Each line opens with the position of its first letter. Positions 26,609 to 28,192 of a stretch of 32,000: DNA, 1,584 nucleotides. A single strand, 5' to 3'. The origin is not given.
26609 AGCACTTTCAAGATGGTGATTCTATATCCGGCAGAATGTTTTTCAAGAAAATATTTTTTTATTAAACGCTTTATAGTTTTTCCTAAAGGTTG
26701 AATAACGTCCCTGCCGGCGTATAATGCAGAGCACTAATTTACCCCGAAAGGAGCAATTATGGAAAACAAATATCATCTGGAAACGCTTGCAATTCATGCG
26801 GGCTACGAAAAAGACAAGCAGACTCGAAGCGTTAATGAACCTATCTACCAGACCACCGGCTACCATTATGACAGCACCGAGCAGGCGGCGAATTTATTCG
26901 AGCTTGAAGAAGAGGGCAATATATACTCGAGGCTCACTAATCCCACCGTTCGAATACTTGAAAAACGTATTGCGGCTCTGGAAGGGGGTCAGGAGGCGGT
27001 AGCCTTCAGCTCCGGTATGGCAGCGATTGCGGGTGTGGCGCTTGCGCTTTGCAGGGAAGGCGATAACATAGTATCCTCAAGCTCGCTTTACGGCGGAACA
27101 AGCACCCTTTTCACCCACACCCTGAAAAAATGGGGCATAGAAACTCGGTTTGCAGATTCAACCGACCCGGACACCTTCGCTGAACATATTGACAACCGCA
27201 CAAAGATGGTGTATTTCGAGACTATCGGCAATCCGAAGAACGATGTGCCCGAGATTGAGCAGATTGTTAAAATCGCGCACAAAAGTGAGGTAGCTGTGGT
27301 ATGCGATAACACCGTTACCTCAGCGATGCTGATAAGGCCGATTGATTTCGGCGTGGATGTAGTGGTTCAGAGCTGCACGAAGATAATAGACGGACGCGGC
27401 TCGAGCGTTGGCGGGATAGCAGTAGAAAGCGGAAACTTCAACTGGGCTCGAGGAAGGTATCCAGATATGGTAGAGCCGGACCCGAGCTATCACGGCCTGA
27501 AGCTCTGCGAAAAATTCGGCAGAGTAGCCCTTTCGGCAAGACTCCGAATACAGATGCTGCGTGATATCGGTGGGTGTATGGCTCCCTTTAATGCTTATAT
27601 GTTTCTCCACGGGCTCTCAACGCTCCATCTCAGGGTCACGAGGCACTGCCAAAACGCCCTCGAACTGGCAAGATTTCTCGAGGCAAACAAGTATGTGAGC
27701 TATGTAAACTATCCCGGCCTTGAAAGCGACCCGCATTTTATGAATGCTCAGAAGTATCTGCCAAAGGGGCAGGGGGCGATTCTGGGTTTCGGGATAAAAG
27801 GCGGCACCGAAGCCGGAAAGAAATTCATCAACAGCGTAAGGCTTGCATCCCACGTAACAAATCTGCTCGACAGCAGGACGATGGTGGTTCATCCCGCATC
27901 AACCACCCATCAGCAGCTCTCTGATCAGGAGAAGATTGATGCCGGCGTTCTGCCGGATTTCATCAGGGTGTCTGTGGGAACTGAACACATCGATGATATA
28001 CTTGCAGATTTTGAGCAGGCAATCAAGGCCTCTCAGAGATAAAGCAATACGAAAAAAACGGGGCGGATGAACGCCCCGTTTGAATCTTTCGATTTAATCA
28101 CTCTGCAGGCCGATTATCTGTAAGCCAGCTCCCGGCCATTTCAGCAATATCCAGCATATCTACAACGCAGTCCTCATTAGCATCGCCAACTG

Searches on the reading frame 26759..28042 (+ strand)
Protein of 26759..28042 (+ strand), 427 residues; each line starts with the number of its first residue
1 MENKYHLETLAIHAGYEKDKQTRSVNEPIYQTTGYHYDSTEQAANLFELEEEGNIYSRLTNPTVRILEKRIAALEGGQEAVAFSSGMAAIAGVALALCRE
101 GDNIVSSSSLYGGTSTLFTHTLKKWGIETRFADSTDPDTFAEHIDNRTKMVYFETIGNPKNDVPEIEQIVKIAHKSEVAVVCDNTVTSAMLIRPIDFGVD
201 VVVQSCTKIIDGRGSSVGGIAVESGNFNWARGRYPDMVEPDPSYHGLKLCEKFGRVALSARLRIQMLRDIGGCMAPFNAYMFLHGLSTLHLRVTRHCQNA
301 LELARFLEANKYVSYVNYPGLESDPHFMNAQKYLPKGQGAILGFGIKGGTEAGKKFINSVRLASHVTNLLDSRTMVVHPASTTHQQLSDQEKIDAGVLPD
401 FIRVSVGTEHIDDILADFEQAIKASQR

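Call 34: search_protein_families(library=pfam, proteins=[window:26759-28042:+], max_evalue=0.0001)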
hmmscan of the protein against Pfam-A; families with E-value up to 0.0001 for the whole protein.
window:26759-28042:+ (427 aa): 4 families
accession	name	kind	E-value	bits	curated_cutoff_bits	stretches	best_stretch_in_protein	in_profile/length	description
PF01053.26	Cys_Met_Meta_PP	-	5.7e-127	423.8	27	1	8-423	1-381/381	Cys/Met metabolism PLP-dependent enzyme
PF00155.27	Aminotran_1_2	-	1.4e-09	38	19.7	1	56-184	35-186/361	Aminotransferase class I and II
PF00266.25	Aminotran_5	-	5.7e-07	29.3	21.5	1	85-211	69-204/371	Aminotransferase class-V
PF01041.23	DegT_DnrJ_EryC1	-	5.6e-05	23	19.8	0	61-183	23-145/360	DegT/DnrJ/EryC1/StrS aminotransferase family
